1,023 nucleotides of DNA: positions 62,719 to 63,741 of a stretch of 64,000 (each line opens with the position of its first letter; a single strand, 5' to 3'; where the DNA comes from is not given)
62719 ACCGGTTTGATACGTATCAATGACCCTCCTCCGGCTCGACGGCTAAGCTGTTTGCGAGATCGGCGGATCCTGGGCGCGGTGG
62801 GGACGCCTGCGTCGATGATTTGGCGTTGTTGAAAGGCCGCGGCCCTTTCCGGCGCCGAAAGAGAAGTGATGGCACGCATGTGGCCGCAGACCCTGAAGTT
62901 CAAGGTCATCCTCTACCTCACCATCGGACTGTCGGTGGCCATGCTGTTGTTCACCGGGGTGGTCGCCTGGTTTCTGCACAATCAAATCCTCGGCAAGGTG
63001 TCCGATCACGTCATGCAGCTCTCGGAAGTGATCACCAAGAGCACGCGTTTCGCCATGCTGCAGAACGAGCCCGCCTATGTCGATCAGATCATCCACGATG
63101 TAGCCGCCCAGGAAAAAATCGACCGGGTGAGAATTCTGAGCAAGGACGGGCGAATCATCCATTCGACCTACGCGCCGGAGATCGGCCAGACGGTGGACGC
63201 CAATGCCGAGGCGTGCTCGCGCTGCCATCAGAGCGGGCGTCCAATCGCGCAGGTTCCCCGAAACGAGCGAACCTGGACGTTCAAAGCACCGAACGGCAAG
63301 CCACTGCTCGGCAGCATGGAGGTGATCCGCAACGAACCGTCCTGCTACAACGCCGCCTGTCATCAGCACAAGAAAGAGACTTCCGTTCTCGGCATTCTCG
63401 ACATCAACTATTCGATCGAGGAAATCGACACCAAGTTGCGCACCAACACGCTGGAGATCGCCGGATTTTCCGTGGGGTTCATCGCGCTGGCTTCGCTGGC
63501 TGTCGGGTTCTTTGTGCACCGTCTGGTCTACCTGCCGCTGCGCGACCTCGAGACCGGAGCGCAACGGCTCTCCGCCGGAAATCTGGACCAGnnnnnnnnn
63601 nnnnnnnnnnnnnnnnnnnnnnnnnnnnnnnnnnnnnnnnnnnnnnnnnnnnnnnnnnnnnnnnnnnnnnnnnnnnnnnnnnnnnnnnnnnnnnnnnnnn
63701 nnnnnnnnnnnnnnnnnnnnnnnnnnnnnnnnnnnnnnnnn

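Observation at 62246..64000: Histidine kinase with putative haem-c periplasmic sensor domain, divergent from a 64-codon CXXCH mini-protein gene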

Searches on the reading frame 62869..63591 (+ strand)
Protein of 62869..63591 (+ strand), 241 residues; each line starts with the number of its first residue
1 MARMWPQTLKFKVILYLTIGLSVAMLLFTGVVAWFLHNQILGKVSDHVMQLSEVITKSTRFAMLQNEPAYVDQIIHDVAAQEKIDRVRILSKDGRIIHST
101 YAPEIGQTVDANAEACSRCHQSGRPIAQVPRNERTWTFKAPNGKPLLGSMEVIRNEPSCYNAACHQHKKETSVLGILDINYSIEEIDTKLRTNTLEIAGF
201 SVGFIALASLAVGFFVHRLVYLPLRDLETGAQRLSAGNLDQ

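Call 7: find_homologous_proteins(query=window:62869-63591:+, max_evalue=0.001)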
Query seq(241 aa) (241 aa): 131 proteins with E <= 0.001 among 710 candidates; the best 120 are listed.
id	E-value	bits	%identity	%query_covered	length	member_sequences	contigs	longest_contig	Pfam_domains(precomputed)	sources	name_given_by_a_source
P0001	3.5e-125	434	82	99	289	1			PF00672.31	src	-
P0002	3.1e-124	431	80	99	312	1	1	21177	PF00672.31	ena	-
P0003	2.6e-121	422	78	99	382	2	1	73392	PF00672.31,PF00512.32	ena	-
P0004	1.5e-120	419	78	99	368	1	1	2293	PF00672.31,PF00512.32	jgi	-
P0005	1.9e-117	409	77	95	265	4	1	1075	-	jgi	jgi:two-component system NtrC family sensor kinase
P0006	6.6e-117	407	78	95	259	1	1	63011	-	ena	-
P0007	2.8e-115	402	78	94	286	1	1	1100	PF16653.11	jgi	-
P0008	1.3e-111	390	73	99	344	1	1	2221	PF00672.31,PF00512.32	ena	-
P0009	2.0e-109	383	73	99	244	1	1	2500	-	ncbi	ncbi:MAG: hypothetical protein WA418_05685, partial [Bradyrhizobium sp.]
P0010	2.3e-103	363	75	89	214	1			-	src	-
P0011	5.2e-100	352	76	85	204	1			-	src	-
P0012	4.1e-99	349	66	99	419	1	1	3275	PF00672.31,PF00512.32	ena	-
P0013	1.8e-98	347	75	85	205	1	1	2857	-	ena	-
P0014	6.2e-98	345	71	95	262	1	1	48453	-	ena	-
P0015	3.3e-95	336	64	99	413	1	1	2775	PF00672.31,PF00512.32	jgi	-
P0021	5.4e-90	319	61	99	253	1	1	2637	PF00672.31,PF21563.4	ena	-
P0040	1.8e-72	262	53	100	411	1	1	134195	PF00672.31,PF00512.32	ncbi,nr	ncbi:MAG: HAMP domain-containing protein [Proteobacteria bacterium]|nr:HAMP domain-containing protei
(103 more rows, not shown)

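Call 14: find_encoding_contigs(protein=P0003, flank=10000, max_places=2)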
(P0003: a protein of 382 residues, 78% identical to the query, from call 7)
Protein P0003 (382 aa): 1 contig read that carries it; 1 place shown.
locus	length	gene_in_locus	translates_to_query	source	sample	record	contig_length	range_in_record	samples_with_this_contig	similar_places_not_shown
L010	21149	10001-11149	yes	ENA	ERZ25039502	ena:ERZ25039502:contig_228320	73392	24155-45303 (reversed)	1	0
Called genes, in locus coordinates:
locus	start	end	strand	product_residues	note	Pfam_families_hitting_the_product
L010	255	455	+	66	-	-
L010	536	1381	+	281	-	-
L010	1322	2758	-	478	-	-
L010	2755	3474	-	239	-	PF00072:Response_reg, PF00486:Trans_reg_C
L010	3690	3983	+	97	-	-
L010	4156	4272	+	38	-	-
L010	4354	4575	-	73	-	PF11127:YgaP-like_TM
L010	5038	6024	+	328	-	PF25917:BSH_RND, PF25973:BSH_CzcB (weak), PF25885:HH_EMRA (weak), PF25994:HH_AprE (weak)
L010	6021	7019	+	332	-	PF00873:ACR_tran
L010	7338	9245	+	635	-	PF00873:ACR_tran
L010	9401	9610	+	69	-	-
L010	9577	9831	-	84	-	-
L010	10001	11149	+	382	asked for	PF00672:HAMP, PF00512:HisKA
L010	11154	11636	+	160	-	PF02518:HATPase_c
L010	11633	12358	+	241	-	PF00072:Response_reg, PF00158:Sigma54_activat, PF14532:Sigma54_activ_2 (weak)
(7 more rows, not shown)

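Call 15: find_encoding_contigs(protein=P0040, flank=10000, max_places=2)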
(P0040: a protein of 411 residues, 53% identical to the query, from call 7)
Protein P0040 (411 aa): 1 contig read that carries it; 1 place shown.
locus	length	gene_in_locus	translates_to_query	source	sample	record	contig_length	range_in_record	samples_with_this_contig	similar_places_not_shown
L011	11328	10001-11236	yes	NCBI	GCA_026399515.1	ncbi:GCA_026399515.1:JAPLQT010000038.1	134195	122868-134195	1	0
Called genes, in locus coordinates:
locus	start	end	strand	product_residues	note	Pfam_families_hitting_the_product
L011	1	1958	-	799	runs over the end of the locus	PF01588:tRNA_bind, PF03483:B3_4, PF03484:B5, PF17759:tRNA_synthFbeta, PF03147:FDX-ACB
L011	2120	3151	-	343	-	PF02912:Phe_tRNA-synt_N, PF01409:tRNA-synt_2d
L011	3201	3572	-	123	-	PF00453:Ribosomal_L20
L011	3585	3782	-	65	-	PF01632:Ribosomal_L35p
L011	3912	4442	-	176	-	PF05198:IF3_N, PF00707:IF3_C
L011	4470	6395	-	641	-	PF02824:TGS, PF07973:tRNA_SAD, PF00587:tRNA-synt_2b, PF03129:HGTP_anticodon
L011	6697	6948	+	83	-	PF01541:GIY-YIG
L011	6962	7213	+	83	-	-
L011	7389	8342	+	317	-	PF07848:PaaX, PF20803:PaaX_M, PF08223:PaaX_C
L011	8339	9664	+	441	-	PF07992:Pyr_redox_2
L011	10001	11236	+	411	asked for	PF00672:HAMP, PF00512:HisKA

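Call 51: search_protein_representatives(protein=window:62869-63513:+)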
Query: 215 residues. Proteins with E-value up to 0.001 (for the whole library): 1179; up to 1e-10: 580; up to 1e-30: 31. The best 150 are listed.
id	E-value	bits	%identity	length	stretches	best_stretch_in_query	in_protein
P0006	1.1e-106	371.4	78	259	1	4-215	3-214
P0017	3.8e-78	278.2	63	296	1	4-215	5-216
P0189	3.6e-72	258.7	61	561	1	9-214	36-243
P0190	1.7e-57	210.8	51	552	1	5-215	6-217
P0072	7.1e-53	195.7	73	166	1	4-133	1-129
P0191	4.2e-49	183.4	46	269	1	7-209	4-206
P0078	8.0e-48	179.2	76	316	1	4-116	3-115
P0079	1.4e-47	178.5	72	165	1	6-131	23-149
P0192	1.8e-46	174.9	43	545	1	7-214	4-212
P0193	2.7e-41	157.9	47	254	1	4-179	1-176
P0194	4.4e-41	157.2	38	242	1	5-211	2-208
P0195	1.1e-40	155.9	63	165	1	4-124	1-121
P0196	3.6e-39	151.0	51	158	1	6-145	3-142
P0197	7.0e-37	143.5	34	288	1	5-214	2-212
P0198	8.3e-37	143.3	40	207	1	6-199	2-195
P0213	1.6e-30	122.8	32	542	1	7-213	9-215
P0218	3.6e-30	121.6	35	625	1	12-215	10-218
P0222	7.5e-30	120.6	33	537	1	7-215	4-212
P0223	1.8e-29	119.3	36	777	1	11-214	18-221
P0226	3.0e-29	118.6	34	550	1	17-207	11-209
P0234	1.4e-28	116.4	36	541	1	8-207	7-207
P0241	4.7e-28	114.7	30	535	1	5-215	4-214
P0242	4.9e-28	114.6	31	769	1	8-214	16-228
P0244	7.4e-28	114.1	30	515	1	7-213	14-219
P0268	1.3e-26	110.0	31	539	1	6-215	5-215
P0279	8.8e-26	107.3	29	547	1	7-215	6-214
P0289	3.0e-25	105.5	31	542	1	7-201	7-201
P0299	7.8e-25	104.2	30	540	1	9-215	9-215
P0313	2.4e-24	102.6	29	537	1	8-215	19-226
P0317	2.9e-24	102.3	28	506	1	4-214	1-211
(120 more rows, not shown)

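Call 53: search_protein_families(library=pfam, proteins=[P0189, P0192, P0213, P0222, P0226, P0234, P0241, P0223, P0242, P0218], max_evalue=0.1)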
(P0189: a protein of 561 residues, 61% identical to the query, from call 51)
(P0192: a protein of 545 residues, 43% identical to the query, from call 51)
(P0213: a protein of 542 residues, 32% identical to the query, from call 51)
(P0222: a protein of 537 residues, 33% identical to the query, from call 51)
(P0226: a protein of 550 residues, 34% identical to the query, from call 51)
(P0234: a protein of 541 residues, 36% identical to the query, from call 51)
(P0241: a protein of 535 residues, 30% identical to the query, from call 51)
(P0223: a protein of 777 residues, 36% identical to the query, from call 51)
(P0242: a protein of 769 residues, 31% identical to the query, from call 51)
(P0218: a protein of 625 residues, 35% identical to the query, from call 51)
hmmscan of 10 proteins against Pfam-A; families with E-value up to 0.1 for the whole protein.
P0189 (561 aa): 7 families
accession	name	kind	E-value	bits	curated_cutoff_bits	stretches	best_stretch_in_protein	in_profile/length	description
PF02518.31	HATPase_c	-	9.4e-26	90.9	26.4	1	447-555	2-109/111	Histidine kinase-, DNA gyrase B-, and HSP90-like ATPase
PF00672.30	HAMP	-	6.3e-14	52.5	25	1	252-295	9-52/53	HAMP domain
PF00512.31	HisKA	-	1.3e-08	35.2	26.9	1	335-401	2-63/66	His Kinase A (phospho-acceptor) domain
PF14501.12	HATPase_c_5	-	1e-05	25.8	22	1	449-539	4-88/102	GHKL domain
PF21563.3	Mcp40H-20_sensor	-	0.026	15.3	27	0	82-145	3-66/112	Methyl-accepting chemotaxis sensory transducer, class 40H, sensor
PF23655.1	LYRM_2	-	0.07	13.4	27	0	394-415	38-59/70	LYR motif containing domain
PF09984.15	sCache_4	-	0.094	13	22.1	0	65-123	5-65/145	Single cache domain 4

P0192 (545 aa): 4 families
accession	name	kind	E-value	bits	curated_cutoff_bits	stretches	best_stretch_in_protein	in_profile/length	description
PF02518.31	HATPase_c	-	2.5e-23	83.1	26.4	1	411-530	1-110/111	Histidine kinase-, DNA gyrase B-, and HSP90-like ATPase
PF00512.31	HisKA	-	7.9e-15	55.1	26.9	1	307-365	5-62/66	His Kinase A (phospho-acceptor) domain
PF00672.30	HAMP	-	1.3e-12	48.2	25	1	216-263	4-51/53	HAMP domain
PF06050.19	HGD-D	-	0.085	12.8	28.4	0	236-284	143-188/342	2-hydroxyglutaryl-CoA dehydratase, D-component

P0213 (542 aa): 8 families
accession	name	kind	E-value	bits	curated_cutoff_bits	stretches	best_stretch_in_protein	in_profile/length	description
PF02518.31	HATPase_c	-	1.9e-24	86.7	26.4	1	424-530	3-109/111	Histidine kinase-, DNA gyrase B-, and HSP90-like ATPase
PF00512.31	HisKA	-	6.6e-15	55.3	26.9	1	308-379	2-65/66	His Kinase A (phospho-acceptor) domain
PF00672.30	HAMP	-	1.8e-13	51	25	1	219-267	3-51/53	HAMP domain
PF14501.12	HATPase_c_5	-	0.00013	22.3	22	0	448-517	30-91/102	GHKL domain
PF21563.3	Mcp40H-20_sensor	-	0.0022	18.7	27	1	125-185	55-111/112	Methyl-accepting chemotaxis sensory transducer, class 40H, sensor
PF02743.24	dCache_1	-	0.0033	17.4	45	1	45-158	31-138/240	Cache domain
PF22944.1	DGKD_4H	-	0.019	15.7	27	1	258-367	12-119/120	Diacylglycerol kinase delta, helical domain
PF13858.11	DUF4199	-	0.029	15.3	32.3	1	13-73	67-128/165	Protein of unknown function (DUF4199)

P0222 (537 aa): 16 families
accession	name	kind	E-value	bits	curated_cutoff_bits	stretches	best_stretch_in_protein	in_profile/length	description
PF02518.31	HATPase_c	-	1e-30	106.8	26.4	1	422-532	2-110/111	Histidine kinase-, DNA gyrase B-, and HSP90-like ATPase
PF00672.30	HAMP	-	9.3e-13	48.7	25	1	217-263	6-52/53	HAMP domain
PF13581.12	HATPase_c_2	-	1.3e-05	25.7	27.4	1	425-509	35-112/127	Histidine kinase-like ATPase domain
PF00512.31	HisKA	-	1.8e-05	25.1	26.9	1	308-370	2-61/66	His Kinase A (phospho-acceptor) domain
PF21563.3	Mcp40H-20_sensor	-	0.00011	22.9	27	1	52-180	3-111/112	Methyl-accepting chemotaxis sensory transducer, class 40H, sensor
PF14501.12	HATPase_c_5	-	0.00016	22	22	1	425-518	5-91/102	GHKL domain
PF17152.10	CHASE8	-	0.0012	19.5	27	1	40-99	4-63/102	Periplasmic sensor domain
PF17203.10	sCache_3_2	-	0.0017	18.9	28.4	1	34-104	3-76/140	Single cache domain 3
PF02743.24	dCache_1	-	0.002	18.1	45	1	32-187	16-159/240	Cache domain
PF24611.2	Spectrin_Anc-1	-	0.023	15.4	33.2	0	256-309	21-77/115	Nuclear anchorage protein 1, spectrin-like repeat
PF23846.1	Cache_WalK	-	0.026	15.4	27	0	68-111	2-43/92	WalK sensor protein kinase Chache domain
PF25366.1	RUFY4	-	0.029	15.1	27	0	256-298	26-68/90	RUFY4-like domain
PF10189.15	Ints3_N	-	0.053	12.8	25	0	308-440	21-153/409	Integrator complex subunit 3 N-terminal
PF11262.13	Tho2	-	0.078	12.6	23.1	1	243-330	26-115/305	Transcription factor/nuclear export subunit protein 2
PF25101.1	Spectrin_7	-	0.087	13.6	27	0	250-331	5-74/99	Animal spectrin repeats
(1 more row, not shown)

P0226 (550 aa): 7 families
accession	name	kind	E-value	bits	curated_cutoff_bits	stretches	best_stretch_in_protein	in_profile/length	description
PF02518.31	HATPase_c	-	5.1e-26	91.7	26.4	1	415-522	2-109/111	Histidine kinase-, DNA gyrase B-, and HSP90-like ATPase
PF00512.31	HisKA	-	4.7e-13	49.4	26.9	1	308-369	2-63/66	His Kinase A (phospho-acceptor) domain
PF00672.30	HAMP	-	9.6e-13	48.7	25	1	224-268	8-52/53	HAMP domain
PF13581.12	HATPase_c_2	-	1.7e-05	25.3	27.4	1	400-500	9-112/127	Histidine kinase-like ATPase domain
PF18053.6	GyrB_insert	-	0.0065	16.8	26.1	0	379-481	27-123/167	DNA gyrase B subunit insert domain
PF14501.12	HATPase_c_5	-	0.0079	16.5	22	1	425-508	12-90/102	GHKL domain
PF21563.3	Mcp40H-20_sensor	-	0.013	16.2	27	0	64-180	10-106/112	Methyl-accepting chemotaxis sensory transducer, class 40H, sensor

P0234 (541 aa): 10 families
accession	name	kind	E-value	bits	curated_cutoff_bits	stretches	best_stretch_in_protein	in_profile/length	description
PF02518.31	HATPase_c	-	5.4e-25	88.4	26.4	1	424-529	2-110/111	Histidine kinase-, DNA gyrase B-, and HSP90-like ATPase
PF00672.30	HAMP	-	8.5e-17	61.7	25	1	216-264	3-51/53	HAMP domain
PF00512.31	HisKA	-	7.7e-14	51.9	26.9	1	305-378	2-63/66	His Kinase A (phospho-acceptor) domain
PF13581.12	HATPase_c_2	-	9.4e-05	22.9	27.4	1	425-524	29-125/127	Histidine kinase-like ATPase domain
PF21563.3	Mcp40H-20_sensor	-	0.00022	21.9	27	1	54-181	3-110/112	Methyl-accepting chemotaxis sensory transducer, class 40H, sensor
PF11855.13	DUF3375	-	0.0078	15.6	28.6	1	231-300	155-224/474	Protein of unknown function (DUF3375)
PF02646.22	RmuC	-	0.033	13.7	26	0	247-294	239-286/291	RmuC family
PF20155.4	TMP_3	-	0.053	13.7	41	1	246-310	44-108/192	Tape measure protein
PF17152.10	CHASE8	-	0.085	13.6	27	0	67-95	29-57/102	Periplasmic sensor domain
PF11120.13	CBP_BcsF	-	0.098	13.1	23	0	196-233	1-38/60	Cellulose biosynthesis protein BcsF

P0241 (535 aa): 7 families
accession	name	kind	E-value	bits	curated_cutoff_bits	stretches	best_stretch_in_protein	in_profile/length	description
PF02518.31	HATPase_c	-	2e-25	89.8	26.4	1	397-503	2-110/111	Histidine kinase-, DNA gyrase B-, and HSP90-like ATPase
PF00672.30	HAMP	-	2e-10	41.3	25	1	214-264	1-51/53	HAMP domain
PF14501.12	HATPase_c_5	-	4.9e-06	26.8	22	1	398-489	3-91/102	GHKL domain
PF21085.3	CusS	-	0.0015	19.1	24.1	1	4-113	1-108/160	CusS sensor domain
PF00512.31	HisKA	-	0.0073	16.8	26.9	0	288-350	3-62/66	His Kinase A (phospho-acceptor) domain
PF13581.12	HATPase_c_2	-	0.026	15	27.4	1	404-488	39-116/127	Histidine kinase-like ATPase domain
PF13589.12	HATPase_c_3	-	0.092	13.2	25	0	403-461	5-61/137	Histidine kinase-, DNA gyrase B-, and HSP90-like ATPase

P0223 (777 aa): 14 families
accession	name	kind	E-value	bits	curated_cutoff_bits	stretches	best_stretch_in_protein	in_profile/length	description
PF02518.31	HATPase_c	-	2.7e-24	86.2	26.4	1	648-759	2-109/111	Histidine kinase-, DNA gyrase B-, and HSP90-like ATPase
PF00989.32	PAS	-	8.5e-23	81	22.6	2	283-393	3-113/113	PAS fold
PF08448.16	PAS_4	-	3.2e-19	69.6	23.1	1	288-397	2-109/110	PAS fold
PF13426.13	PAS_9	-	3.8e-15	56.5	27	2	292-395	2-103/103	PAS domain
PF24820.1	Diguanyl_cycl_sensor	-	3.2e-10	40.4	28.1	2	288-337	3-52/109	Diguanylate cyclase-like sensor domain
PF13188.13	PAS_8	-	2.1e-09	37.4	21.8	2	282-326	2-47/65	PAS domain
PF08447.18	PAS_3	-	3.3e-06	27.7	25.6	1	305-376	3-75/89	PAS fold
PF21563.3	Mcp40H-20_sensor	-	3.8e-05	24.4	27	1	70-186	11-107/112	Methyl-accepting chemotaxis sensory transducer, class 40H, sensor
PF17203.10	sCache_3_2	-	4.6e-05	24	28.4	1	44-117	3-80/140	Single cache domain 3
PF12860.13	PAS_7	-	0.00013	22.5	27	1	291-398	5-112/115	PAS fold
PF09984.15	sCache_4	-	0.00042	20.6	22.1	1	45-199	5-143/145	Single cache domain 4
PF00672.30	HAMP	-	0.00068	20.4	25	1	231-271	10-50/53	HAMP domain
PF21085.3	CusS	-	0.0025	18.4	24.1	0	14-120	3-107/160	CusS sensor domain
PF00512.31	HisKA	-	0.028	14.9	26.9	0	539-602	3-63/66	His Kinase A (phospho-acceptor) domain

P0242 (769 aa): 13 families
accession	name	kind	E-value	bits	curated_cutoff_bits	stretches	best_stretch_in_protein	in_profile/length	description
PF02518.31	HATPase_c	-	3.8e-25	88.9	26.4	1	650-764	2-110/111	Histidine kinase-, DNA gyrase B-, and HSP90-like ATPase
PF00672.30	HAMP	-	1.9e-13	50.9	25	1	233-279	6-52/53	HAMP domain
PF13426.13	PAS_9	-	6.1e-10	39.7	27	2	422-519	1-102/103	PAS domain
PF13188.13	PAS_8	-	4e-09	36.5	21.8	2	412-458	1-43/65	PAS domain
PF00512.31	HisKA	-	2.4e-08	34.3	26.9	1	537-604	2-63/66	His Kinase A (phospho-acceptor) domain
PF08448.16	PAS_4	-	1.6e-07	32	23.1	1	296-399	1-107/110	PAS fold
PF00989.32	PAS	-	4.2e-06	27.2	22.6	1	291-396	2-112/113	PAS fold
PF17203.10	sCache_3_2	-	0.0054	17.2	28.4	1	57-123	27-85/140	Single cache domain 3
PF14501.12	HATPase_c_5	-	0.014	15.7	22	1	654-748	6-89/102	GHKL domain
PF09984.15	sCache_4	-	0.019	15.2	22.1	1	52-129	11-70/145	Single cache domain 4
PF13581.12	HATPase_c_2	-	0.058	13.8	27.4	0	676-756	49-122/127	Histidine kinase-like ATPase domain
PF08616.15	SPA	-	0.066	13.7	22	0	96-173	20-97/113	Stabilization of polarity axis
PF02743.24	dCache_1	-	0.068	13.1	45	0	50-169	33-138/240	Cache domain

P0218 (625 aa): 5 families
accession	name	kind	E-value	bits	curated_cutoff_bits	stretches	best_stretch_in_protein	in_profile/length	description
PF02518.31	HATPase_c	-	3.7e-21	76.1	26.4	1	553-624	35-109/111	Histidine kinase-, DNA gyrase B-, and HSP90-like ATPase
PF00512.31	HisKA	-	9.7e-15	54.8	26.9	1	284-345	2-62/66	His Kinase A (phospho-acceptor) domain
PF00672.30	HAMP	-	3.5e-10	40.5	25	1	226-269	9-52/53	HAMP domain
PF18551.6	TackOD1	-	0.044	13.8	32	1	497-519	75-97/188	Thaumarchaeal output domain 1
PF13589.12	HATPase_c_3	-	0.049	14.1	25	0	556-583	34-61/137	Histidine kinase-, DNA gyrase B-, and HSP90-like ATPase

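Call 57: list_cluster_members(proteins=[P0213, P0241, P0244, P0268, P0279, P0289, P0299, P0313, P0317, P0222])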
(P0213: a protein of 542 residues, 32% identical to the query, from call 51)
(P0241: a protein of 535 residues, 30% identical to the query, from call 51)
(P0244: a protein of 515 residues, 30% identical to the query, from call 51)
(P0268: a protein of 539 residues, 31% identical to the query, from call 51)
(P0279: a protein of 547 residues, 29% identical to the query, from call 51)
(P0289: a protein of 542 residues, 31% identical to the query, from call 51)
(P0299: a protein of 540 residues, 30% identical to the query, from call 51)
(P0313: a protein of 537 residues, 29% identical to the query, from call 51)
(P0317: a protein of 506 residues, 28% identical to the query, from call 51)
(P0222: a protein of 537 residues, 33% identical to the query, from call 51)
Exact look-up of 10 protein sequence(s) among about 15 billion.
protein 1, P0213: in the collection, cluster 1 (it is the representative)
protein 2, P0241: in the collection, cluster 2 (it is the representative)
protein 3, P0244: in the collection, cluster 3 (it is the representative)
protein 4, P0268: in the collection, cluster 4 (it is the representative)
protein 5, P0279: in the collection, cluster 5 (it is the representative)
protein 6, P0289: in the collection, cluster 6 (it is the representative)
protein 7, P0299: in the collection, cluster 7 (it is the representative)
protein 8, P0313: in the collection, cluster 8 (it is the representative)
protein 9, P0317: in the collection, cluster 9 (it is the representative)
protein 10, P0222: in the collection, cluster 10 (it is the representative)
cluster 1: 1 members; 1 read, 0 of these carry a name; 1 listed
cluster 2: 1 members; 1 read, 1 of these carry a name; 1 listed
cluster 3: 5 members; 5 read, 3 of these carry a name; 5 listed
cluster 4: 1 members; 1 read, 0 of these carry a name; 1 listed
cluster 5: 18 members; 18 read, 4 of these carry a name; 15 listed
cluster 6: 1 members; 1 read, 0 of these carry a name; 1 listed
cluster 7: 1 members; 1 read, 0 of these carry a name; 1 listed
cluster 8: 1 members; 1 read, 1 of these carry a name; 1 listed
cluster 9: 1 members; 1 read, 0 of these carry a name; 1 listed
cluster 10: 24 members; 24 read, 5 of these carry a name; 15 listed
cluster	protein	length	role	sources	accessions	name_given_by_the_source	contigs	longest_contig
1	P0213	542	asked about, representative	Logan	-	-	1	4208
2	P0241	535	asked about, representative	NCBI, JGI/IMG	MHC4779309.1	MAG: two-component system sensor histidine kinase NtrB [Planctomycetota bacterium] | two-component system NtrC family sensor kinase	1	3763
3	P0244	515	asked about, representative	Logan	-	-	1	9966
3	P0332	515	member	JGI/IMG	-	two-component system NtrC family sensor kinase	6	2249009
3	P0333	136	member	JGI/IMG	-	methyl-accepting chemotaxis protein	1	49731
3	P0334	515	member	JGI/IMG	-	two-component system NtrC family sensor kinase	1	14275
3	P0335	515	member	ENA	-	-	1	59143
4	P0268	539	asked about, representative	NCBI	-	-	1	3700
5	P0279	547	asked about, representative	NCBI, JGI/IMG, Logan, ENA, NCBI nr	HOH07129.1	MAG TPA: ATP-binding protein [bacterium] | ATP-binding protein [bacterium]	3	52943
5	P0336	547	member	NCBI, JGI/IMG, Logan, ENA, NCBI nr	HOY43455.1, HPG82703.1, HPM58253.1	MAG TPA: ATP-binding protein [bacterium] | ATP-binding protein [bacterium]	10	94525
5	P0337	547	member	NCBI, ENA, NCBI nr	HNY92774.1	MAG TPA: ATP-binding protein [bacterium] | ATP-binding protein [bacterium]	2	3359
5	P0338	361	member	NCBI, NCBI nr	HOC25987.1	MAG TPA: ATP-binding protein, partial [bacterium] | ATP-binding protein [bacterium]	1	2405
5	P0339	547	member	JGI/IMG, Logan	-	-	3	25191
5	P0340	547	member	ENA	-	-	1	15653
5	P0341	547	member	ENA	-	-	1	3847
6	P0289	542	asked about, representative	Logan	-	-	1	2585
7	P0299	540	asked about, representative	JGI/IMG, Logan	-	-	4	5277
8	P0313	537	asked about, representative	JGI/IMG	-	two-component system, NtrC family, sensor kinase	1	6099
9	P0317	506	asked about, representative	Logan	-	-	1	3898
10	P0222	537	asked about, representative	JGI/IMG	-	two-component system NtrC family sensor kinase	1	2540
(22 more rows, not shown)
